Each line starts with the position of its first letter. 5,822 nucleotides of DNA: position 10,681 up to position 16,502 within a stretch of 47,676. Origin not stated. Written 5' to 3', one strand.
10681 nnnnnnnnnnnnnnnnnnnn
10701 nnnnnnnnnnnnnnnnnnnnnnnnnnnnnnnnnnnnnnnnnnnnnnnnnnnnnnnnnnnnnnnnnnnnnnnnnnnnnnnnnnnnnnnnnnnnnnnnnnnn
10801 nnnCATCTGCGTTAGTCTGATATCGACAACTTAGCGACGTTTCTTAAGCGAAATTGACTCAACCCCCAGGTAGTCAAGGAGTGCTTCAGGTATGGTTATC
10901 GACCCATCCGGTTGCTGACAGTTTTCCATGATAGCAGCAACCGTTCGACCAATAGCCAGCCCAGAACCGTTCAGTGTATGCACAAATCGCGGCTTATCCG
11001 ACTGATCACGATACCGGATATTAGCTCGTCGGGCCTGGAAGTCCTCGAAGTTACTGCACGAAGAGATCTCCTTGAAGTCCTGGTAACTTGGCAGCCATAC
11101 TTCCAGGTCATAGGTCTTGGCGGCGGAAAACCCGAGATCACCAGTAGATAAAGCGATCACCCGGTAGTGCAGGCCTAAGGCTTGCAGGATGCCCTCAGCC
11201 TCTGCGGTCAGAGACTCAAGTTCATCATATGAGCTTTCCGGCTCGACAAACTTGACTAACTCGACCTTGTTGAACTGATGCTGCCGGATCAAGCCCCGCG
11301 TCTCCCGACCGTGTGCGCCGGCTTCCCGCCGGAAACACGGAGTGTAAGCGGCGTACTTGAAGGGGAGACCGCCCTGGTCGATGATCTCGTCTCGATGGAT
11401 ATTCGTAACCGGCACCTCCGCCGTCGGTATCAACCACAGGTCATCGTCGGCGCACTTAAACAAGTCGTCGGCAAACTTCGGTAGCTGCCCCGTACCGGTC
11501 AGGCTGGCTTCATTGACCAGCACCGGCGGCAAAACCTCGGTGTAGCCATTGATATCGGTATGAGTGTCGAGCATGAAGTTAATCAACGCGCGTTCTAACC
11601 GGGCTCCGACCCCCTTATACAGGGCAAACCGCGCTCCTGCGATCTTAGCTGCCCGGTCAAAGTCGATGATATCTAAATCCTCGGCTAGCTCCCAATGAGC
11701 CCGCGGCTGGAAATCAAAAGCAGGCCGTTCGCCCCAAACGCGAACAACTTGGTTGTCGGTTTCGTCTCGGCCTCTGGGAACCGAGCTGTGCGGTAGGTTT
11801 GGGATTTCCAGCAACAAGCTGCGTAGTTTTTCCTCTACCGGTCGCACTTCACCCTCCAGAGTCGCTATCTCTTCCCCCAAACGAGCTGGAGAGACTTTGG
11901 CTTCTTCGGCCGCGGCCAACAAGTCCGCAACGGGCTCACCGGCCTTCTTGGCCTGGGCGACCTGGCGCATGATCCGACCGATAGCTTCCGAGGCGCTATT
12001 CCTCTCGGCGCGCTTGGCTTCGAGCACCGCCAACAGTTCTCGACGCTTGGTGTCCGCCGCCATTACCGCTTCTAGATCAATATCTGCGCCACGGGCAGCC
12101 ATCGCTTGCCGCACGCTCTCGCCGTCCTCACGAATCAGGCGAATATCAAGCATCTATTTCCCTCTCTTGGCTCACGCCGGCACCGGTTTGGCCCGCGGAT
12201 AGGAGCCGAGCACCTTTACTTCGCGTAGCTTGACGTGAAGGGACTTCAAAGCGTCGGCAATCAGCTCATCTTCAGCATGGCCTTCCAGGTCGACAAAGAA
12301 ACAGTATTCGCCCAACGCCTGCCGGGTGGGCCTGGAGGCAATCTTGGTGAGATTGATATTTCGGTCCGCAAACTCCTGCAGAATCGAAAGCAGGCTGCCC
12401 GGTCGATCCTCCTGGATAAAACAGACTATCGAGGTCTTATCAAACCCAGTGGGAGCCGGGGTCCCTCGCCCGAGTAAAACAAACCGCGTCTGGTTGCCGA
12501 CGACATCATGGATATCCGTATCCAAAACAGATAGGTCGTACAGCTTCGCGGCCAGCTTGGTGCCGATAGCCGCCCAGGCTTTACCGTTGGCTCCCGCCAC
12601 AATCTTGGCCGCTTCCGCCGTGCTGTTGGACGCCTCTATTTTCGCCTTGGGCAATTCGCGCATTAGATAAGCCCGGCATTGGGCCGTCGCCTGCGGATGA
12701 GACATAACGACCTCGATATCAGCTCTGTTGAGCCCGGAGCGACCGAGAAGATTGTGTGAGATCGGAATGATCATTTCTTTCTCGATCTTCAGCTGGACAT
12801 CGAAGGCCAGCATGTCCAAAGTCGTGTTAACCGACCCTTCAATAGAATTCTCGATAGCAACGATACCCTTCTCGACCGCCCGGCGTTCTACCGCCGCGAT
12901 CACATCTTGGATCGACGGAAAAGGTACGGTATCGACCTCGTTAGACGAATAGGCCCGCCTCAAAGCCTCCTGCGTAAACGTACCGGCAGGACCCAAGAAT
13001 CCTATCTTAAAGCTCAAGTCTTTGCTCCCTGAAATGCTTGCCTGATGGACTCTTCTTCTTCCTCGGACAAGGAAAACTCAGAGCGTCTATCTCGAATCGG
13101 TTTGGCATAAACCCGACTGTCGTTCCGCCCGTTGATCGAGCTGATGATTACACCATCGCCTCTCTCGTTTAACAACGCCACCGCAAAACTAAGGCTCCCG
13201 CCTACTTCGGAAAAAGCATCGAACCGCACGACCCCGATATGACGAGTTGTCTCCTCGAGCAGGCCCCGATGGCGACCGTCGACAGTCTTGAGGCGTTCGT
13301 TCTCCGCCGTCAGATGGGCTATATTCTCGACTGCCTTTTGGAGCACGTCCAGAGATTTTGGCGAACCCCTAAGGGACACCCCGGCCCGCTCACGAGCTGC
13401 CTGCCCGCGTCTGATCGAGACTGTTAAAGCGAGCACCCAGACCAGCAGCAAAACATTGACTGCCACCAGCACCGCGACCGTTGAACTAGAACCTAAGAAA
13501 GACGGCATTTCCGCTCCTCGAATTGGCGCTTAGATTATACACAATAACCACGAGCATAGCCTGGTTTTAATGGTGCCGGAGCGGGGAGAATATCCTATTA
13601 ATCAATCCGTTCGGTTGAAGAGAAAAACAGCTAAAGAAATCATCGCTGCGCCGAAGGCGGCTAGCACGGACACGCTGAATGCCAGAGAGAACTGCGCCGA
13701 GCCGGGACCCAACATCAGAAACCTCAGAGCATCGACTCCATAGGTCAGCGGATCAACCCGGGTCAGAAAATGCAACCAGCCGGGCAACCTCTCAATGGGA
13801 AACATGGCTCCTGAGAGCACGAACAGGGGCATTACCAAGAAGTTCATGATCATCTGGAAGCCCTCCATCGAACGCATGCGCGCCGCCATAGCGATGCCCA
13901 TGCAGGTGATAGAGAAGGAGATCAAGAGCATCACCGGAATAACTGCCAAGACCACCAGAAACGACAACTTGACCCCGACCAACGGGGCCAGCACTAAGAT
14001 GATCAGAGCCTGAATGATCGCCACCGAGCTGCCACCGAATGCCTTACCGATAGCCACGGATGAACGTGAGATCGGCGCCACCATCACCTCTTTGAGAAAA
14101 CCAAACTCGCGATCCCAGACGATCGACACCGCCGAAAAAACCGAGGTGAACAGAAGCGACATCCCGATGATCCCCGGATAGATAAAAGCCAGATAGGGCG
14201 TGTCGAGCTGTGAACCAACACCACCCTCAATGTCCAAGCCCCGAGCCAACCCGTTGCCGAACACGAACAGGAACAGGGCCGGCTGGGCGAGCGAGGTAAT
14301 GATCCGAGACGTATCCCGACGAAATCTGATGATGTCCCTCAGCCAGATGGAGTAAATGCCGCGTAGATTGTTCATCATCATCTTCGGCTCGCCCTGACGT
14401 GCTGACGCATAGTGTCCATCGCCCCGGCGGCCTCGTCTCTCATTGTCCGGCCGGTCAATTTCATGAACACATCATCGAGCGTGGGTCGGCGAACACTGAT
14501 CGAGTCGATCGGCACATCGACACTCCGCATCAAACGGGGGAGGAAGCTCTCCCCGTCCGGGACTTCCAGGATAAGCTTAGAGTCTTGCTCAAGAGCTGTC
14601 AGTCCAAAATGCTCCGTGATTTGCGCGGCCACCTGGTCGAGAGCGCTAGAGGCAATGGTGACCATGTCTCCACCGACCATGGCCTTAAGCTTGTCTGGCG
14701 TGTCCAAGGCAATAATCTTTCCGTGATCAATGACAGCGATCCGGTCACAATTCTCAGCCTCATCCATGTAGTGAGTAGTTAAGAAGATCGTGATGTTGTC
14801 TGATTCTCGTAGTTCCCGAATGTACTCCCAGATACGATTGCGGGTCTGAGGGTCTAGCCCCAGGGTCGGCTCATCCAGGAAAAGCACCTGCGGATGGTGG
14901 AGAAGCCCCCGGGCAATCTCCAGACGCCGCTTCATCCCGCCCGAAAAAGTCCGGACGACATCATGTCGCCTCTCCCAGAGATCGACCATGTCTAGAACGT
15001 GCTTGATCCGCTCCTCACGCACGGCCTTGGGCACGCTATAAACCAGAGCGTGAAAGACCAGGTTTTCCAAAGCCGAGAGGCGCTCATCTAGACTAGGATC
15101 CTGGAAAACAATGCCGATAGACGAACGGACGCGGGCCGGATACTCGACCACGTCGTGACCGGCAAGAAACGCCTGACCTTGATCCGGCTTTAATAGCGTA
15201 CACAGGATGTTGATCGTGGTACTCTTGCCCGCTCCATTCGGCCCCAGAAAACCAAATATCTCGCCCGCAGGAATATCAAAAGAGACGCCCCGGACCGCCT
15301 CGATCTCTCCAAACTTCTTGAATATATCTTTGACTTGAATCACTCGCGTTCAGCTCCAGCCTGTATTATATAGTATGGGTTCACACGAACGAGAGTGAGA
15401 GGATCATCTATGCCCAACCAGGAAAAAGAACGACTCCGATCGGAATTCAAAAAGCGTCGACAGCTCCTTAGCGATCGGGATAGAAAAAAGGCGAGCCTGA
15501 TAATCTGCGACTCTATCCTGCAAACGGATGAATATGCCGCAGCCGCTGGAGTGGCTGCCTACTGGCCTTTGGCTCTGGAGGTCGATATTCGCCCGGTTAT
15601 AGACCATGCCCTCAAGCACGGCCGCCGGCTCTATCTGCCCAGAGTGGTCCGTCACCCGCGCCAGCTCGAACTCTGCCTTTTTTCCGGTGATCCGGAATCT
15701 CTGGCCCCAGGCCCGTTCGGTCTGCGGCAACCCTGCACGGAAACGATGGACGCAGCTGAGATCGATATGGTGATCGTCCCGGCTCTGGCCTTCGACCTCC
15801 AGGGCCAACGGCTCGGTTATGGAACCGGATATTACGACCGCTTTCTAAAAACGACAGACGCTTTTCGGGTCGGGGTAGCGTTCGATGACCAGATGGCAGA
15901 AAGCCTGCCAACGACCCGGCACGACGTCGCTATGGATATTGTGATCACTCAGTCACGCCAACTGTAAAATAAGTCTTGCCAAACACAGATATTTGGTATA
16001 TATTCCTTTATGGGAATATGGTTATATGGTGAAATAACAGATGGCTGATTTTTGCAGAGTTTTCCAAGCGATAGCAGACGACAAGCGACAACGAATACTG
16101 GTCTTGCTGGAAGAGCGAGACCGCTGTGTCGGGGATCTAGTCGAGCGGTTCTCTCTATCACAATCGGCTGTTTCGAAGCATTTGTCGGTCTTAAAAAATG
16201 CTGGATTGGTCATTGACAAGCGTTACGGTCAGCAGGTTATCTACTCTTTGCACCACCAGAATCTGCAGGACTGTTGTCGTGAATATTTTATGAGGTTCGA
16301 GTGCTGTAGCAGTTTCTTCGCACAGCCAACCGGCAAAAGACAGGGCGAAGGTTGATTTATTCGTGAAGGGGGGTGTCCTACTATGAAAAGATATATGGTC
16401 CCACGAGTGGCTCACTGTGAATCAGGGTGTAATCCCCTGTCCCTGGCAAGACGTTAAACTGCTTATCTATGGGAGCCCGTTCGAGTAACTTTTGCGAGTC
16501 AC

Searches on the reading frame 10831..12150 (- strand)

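Call 26: search_protein_families(library=pfam, proteins=[window:10831-12150:-], max_evalue=0.0001)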
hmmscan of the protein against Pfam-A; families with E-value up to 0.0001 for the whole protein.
window:10831-12150:- (439 aa): 2 families
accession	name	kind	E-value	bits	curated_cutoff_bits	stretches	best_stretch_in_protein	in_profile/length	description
PF00587.30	tRNA-synt_2b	-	9e-46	156.6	29.3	1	234-410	4-178/179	tRNA synthetase class II core domain (G, H, P, S and T)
PF02403.27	Seryl_tRNA_N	-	9.9e-19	68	28.2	1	1-120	2-108/108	Seryl-tRNA synthetase N-terminal domain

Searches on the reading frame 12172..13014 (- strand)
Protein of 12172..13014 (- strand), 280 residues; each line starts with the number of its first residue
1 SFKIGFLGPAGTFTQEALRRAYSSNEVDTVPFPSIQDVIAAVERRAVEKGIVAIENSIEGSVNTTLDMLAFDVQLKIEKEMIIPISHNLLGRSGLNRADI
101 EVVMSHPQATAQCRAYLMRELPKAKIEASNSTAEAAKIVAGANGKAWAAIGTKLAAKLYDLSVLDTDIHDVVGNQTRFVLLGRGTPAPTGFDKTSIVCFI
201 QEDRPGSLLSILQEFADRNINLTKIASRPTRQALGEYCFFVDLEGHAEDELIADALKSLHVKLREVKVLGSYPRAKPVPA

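Call 26: search_protein_families(library=pfam, proteins=[window:12172-13014:-], max_evalue=0.0001)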
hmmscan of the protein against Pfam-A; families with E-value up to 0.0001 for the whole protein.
window:12172-13014:- (280 aa): 2 families
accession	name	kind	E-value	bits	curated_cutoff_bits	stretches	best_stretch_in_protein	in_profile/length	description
PF00800.23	PDT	-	1.4e-60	204.6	25.2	1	4-183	1-178/181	Prephenate dehydratase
PF01842.31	ACT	-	5.5e-14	52.1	27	1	200-260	6-65/66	ACT domain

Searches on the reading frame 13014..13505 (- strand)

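Call 26: search_protein_families(library=pfam, proteins=[window:13014-13505:-], max_evalue=0.0001)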
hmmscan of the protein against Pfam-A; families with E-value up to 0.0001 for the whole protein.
window:13014-13505:- (163 aa): 1 family
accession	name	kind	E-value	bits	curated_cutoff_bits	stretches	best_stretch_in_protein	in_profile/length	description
PF14584.11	DUF4446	-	7.2e-35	120.6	27.4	1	11-157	4-149/150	Protein of unknown function (DUF4446)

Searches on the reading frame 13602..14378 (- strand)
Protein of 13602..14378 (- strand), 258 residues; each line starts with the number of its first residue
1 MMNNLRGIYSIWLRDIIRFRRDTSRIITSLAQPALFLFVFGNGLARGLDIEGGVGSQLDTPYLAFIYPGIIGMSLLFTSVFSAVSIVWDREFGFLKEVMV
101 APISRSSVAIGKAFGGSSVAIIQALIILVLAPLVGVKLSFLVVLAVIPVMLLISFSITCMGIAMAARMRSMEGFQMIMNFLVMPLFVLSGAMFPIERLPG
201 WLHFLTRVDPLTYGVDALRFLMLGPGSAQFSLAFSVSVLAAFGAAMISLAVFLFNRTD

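Call 26: search_protein_families(library=pfam, proteins=[window:13602-14378:-], max_evalue=0.0001)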
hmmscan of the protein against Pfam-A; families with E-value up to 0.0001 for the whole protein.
window:13602-14378:- (258 aa): 2 families
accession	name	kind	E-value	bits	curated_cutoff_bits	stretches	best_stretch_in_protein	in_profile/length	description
PF01061.29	ABC2_membrane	-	1.4e-37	129.7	26.9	1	8-222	3-210/211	ABC-2 type transporter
PF12698.13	ABC2_membrane_3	-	1.5e-14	54.3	31.6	1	62-251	160-346/347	ABC-2 family transporter protein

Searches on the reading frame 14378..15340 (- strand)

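Call 26: search_protein_families(library=pfam, proteins=[window:14378-15340:-], max_evalue=0.0001)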
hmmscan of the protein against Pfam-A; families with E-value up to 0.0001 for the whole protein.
window:14378-15340:- (320 aa): 3 families
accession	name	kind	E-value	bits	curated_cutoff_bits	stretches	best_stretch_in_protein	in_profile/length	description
PF00005.33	ABC_tran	-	1e-34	120.5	25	1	17-159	2-136/137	ABC transporter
PF13304.12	AAA_21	-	7.2e-10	39.8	27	1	129-190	235-298/304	AAA domain, putative AbiEii toxin, Type IV TA system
PF13732.12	DrrA1-3_C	-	1.1e-07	32.9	27.4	1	214-295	2-80/81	ATP-binding protein DrrA1-3-like, C-terminal domain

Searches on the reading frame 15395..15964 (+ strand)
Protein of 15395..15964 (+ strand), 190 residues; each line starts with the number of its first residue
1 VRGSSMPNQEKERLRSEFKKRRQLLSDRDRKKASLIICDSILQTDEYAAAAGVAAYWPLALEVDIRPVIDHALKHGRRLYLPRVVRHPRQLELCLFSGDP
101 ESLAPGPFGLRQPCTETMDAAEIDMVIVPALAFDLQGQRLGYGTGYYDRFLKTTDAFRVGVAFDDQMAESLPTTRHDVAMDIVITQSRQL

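Call 26: search_protein_families(library=pfam, proteins=[window:15395-15964:+], max_evalue=0.0001)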
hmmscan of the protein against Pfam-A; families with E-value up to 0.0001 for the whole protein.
window:15395-15964:+ (190 aa): 1 family
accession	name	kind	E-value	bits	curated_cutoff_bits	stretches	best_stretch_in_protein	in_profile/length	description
PF01812.26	5-FTHF_cyc-lig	-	4.6e-40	137.9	27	1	11-185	1-185/186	5-formyltetrahydrofolate cyclo-ligase family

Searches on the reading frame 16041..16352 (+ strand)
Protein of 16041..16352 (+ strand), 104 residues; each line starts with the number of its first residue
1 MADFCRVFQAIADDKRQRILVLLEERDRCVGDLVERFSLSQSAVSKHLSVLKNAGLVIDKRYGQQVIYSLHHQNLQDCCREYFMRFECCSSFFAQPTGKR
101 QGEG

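Call 61: search_protein_families(library=pfam, proteins=[window:16041-16352:+], max_evalue=0.01)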
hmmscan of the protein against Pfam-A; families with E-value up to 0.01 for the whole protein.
window:16041-16352:+ (104 aa): 10 families
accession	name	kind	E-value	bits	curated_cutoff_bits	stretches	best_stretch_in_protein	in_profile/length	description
PF01022.26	HTH_5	-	2.7e-16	59.6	22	1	13-58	1-46/47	Bacterial regulatory protein, arsR family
PF12840.13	HTH_20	-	6.4e-06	26.5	27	1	12-57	2-48/51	Helix-turn-helix domain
PF12802.13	MarR_2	-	2.5e-05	24.8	27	1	19-57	10-50/61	MarR family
PF09339.16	HTH_IclR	-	0.00031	20.9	22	1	18-57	7-48/52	IclR helix-turn-helix domain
PF13412.12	HTH_24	-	0.00034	20.6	21.9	1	13-57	2-47/48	Winged helix-turn-helix DNA-binding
PF07106.19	TBPIP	-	0.00035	20.9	22.8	1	38-69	29-60/62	TBPIP/Hop2 winged helix domain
PF08279.18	HTH_11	-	0.0008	19.7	25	1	16-61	2-49/55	HTH domain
PF21476.4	PF0610-like_N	-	0.0023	18.6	33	1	16-50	3-37/50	PF0610-like, N-terminal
PF24034.1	DUF7343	-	0.0027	18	27.6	1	19-65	8-56/62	Domain of unknown function (DUF7343)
PF24037.1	DUF7346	-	0.0088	16.6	28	0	6-70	62-127/139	Family of unknown function (DUF7346)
